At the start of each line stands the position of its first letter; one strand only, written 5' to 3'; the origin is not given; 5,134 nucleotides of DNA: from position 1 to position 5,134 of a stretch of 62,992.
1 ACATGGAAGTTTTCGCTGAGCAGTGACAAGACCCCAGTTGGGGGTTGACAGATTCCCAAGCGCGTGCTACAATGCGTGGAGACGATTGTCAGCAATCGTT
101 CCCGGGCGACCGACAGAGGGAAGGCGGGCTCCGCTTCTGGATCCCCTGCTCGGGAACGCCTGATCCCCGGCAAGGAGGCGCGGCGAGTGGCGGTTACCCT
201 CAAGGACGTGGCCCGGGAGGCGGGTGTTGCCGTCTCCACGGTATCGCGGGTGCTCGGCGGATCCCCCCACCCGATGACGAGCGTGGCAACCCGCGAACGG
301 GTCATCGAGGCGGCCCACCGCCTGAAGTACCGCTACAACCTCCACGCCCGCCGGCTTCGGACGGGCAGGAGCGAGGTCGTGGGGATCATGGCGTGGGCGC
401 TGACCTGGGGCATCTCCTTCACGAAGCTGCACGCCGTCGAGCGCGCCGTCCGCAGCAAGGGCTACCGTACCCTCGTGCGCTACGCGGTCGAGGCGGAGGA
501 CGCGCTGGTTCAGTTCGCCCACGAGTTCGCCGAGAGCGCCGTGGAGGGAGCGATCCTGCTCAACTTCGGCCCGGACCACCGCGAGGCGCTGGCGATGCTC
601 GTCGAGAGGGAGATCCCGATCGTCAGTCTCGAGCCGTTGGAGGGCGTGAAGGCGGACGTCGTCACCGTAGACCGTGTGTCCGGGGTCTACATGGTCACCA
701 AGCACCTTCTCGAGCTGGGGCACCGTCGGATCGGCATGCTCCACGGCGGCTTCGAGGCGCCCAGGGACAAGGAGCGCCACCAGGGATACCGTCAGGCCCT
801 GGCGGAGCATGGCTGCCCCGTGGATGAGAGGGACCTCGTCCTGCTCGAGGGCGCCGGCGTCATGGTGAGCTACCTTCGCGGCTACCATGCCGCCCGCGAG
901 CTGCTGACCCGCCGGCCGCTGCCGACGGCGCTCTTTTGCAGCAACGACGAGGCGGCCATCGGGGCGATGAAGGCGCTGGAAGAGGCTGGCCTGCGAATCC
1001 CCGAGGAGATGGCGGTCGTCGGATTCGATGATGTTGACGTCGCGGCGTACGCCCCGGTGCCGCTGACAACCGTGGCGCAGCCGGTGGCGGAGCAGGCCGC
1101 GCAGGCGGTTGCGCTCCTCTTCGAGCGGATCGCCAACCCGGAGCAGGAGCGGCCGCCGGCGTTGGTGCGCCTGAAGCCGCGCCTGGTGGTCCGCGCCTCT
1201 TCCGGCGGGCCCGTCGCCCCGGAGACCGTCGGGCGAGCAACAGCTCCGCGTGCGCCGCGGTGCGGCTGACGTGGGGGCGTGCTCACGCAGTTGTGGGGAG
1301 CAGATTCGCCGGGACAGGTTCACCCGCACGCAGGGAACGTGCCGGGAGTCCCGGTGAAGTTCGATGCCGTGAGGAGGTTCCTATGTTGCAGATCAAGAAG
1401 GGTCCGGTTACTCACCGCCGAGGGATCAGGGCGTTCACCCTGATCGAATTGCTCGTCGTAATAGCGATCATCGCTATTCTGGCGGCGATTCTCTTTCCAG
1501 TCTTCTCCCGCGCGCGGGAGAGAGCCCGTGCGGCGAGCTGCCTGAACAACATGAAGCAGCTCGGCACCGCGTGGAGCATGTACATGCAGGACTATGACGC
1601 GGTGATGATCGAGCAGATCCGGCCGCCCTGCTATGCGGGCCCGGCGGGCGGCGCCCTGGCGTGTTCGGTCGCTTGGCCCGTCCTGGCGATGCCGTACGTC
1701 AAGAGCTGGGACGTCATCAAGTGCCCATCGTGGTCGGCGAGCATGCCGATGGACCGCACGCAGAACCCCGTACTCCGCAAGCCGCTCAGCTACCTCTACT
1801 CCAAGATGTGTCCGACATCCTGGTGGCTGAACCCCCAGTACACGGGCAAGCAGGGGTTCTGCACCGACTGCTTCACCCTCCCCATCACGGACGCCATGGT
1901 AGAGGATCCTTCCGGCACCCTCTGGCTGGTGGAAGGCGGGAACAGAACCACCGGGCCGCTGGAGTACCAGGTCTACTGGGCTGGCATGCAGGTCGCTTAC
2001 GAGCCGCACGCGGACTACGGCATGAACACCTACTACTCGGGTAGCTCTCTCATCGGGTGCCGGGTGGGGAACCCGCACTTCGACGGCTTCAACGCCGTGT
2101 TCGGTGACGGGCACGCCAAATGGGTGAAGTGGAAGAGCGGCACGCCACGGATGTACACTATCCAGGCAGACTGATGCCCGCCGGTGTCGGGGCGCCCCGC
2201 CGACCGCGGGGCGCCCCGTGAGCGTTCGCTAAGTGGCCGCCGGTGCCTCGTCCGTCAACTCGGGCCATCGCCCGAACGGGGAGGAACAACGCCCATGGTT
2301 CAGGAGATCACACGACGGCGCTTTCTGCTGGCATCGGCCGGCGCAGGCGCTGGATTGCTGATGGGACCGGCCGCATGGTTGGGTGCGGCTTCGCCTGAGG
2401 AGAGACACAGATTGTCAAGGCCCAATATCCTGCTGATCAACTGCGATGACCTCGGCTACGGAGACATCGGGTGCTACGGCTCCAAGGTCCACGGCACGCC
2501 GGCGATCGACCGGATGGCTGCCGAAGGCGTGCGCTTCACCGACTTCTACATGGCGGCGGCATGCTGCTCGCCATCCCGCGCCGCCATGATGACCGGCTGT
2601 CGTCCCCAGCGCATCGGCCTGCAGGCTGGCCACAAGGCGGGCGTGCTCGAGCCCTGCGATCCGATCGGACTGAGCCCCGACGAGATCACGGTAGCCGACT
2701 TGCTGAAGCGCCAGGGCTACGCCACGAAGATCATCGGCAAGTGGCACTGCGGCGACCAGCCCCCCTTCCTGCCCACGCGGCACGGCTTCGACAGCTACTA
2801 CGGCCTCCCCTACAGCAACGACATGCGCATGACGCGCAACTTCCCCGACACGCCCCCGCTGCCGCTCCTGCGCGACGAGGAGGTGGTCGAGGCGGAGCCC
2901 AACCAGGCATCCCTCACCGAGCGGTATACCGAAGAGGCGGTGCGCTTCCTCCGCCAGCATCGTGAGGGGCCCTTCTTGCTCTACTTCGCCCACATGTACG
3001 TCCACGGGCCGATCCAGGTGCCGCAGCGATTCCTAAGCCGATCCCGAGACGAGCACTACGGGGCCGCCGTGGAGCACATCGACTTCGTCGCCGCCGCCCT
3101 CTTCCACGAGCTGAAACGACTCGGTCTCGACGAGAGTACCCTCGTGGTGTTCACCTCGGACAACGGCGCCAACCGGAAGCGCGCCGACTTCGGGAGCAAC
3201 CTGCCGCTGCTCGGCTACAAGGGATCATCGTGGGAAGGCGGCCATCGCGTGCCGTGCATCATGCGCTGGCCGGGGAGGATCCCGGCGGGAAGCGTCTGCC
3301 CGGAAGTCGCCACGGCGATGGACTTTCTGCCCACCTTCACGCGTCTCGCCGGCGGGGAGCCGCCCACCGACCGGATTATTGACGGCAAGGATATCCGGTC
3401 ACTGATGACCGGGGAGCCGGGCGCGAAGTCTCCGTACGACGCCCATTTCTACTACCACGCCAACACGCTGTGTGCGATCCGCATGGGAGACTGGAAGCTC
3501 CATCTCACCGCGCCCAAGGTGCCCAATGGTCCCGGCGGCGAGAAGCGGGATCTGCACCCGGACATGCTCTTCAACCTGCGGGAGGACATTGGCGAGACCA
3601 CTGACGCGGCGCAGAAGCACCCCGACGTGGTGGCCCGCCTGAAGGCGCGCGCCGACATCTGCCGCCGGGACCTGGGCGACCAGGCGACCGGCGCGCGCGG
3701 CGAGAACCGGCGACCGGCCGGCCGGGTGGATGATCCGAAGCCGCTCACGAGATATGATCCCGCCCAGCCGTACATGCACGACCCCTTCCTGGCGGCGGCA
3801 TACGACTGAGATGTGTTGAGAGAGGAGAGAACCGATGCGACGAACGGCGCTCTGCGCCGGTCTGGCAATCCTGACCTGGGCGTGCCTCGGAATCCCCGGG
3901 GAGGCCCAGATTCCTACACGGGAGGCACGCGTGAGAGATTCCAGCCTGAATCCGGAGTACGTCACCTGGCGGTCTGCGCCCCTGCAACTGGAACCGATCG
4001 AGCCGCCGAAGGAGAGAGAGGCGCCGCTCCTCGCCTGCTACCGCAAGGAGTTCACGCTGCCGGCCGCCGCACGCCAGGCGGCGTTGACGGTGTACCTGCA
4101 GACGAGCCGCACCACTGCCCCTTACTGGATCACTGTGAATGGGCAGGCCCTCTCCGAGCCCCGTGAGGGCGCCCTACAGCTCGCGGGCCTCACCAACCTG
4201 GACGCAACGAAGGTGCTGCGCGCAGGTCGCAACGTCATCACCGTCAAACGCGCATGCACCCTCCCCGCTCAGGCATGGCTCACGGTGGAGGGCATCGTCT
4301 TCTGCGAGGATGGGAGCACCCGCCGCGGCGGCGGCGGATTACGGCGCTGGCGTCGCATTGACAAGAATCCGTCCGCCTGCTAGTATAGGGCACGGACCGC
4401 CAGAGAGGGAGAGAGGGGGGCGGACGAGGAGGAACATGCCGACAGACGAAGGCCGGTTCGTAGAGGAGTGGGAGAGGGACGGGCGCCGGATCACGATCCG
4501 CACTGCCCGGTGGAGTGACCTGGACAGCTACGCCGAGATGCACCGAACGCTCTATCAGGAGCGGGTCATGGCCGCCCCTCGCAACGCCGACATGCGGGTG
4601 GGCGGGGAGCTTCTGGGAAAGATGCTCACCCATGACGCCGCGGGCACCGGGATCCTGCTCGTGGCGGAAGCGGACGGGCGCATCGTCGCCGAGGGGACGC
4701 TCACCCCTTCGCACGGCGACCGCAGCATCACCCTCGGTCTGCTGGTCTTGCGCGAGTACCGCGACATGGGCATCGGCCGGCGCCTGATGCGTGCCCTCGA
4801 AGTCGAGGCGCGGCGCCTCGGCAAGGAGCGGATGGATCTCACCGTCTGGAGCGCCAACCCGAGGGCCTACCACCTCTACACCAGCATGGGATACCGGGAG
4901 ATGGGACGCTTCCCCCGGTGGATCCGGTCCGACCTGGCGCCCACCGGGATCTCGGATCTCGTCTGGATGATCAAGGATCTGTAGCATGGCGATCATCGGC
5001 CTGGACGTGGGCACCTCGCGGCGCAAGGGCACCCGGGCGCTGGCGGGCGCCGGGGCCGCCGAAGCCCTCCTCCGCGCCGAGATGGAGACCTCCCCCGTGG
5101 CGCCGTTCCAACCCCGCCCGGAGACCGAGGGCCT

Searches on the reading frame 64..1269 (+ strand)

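Call 7: search_protein_families(library=pfam, proteins=[window:64-1269:+], max_evalue=0.001)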
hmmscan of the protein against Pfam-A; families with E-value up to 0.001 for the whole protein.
window:64-1269:+ (401 aa): 4 families
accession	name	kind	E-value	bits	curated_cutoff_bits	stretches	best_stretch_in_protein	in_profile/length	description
PF13377.12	Peripla_BP_3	-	5.6e-38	131.1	26.5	1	213-380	2-167/167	Periplasmic binding protein-like domain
PF00532.27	Peripla_BP_1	-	3.6e-22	79.6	22.2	1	122-356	20-261/281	Periplasmic binding proteins and sugar binding domain of LacI family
PF00356.27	LacI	-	1.5e-13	50.7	27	1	45-90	1-44/46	Bacterial regulatory proteins, lacI family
PF13407.12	Peripla_BP_4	-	5.3e-12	46.3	35.1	1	125-354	20-252/258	Periplasmic binding protein domain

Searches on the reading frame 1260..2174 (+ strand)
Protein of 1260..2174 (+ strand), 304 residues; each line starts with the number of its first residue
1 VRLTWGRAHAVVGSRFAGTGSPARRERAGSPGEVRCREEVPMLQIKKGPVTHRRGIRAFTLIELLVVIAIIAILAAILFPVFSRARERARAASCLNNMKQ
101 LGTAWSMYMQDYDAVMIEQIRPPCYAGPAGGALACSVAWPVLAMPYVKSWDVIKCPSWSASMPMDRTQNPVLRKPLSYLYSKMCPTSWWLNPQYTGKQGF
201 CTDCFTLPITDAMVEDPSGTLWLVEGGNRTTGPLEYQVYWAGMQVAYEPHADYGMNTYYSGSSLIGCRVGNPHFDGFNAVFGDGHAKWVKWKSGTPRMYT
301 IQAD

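Call 7: search_protein_families(library=pfam, proteins=[window:1260-2174:+], max_evalue=0.001)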
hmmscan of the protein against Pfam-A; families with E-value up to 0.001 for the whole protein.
window:1260-2174:+ (304 aa): 2 families
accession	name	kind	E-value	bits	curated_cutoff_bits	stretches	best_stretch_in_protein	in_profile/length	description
PF07596.16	SBP_bac_10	-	1.4e-08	35.6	23.3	1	84-199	2-111/268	Protein of unknown function (DUF1559)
PF07963.17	N_methyl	-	1.1e-07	31.6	21.2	1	54-79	2-27/27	Prokaryotic N-terminal methylation motif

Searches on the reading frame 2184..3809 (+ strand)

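Call 7: search_protein_families(library=pfam, proteins=[window:2184-3809:+], max_evalue=0.001)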
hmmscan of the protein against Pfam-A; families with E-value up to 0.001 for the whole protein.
window:2184-3809:+ (541 aa): 4 families
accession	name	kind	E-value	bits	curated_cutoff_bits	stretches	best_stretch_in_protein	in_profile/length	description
PF00884.28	Sulfatase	-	5.4e-59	200.4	25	1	80-390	1-300/301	Sulfatase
PF14707.11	Sulfatase_C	-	1.5e-09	38.9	30.9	1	417-497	2-96/127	C-terminal region of aryl-sulfatase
PF16347.10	SGSH_C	-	1.6e-07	32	29.3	1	350-425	12-83/154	N-sulphoglucosamine sulphohydrolase, C-terminal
PF01663.27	Phosphodiest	-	4e-05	23.8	23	0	263-330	160-222/342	Type I phosphodiesterase / nucleotide pyrophosphatase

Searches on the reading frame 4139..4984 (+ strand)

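Call 7: search_protein_families(library=pfam, proteins=[window:4139-4984:+], max_evalue=0.001)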
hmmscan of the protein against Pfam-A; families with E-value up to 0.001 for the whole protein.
window:4139-4984:+ (281 aa): 6 families
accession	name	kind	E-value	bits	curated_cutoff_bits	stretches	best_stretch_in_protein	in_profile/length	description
PF00583.31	Acetyltransf_1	-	2.7e-15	57.1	20.7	1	167-252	31-116/116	Acetyltransferase (GNAT) family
PF13508.13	Acetyltransf_7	-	3.1e-13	50.3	27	1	171-254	3-84/84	Acetyltransferase (GNAT) domain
PF13673.13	Acetyltransf_10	-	5.5e-09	36.5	23.6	1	169-256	29-111/128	Acetyltransferase (GNAT) domain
PF08445.16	FR47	-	7.7e-06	26.3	22.1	1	198-255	24-80/86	FR47-like protein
PF13302.13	Acetyltransf_3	-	0.00012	23.2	25.4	1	117-252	1-137/138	Acetyltransferase (GNAT) domain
PF13480.13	Acetyltransf_6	-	0.00013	22.5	22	1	116-235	20-135/143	Acetyltransferase (GNAT) domain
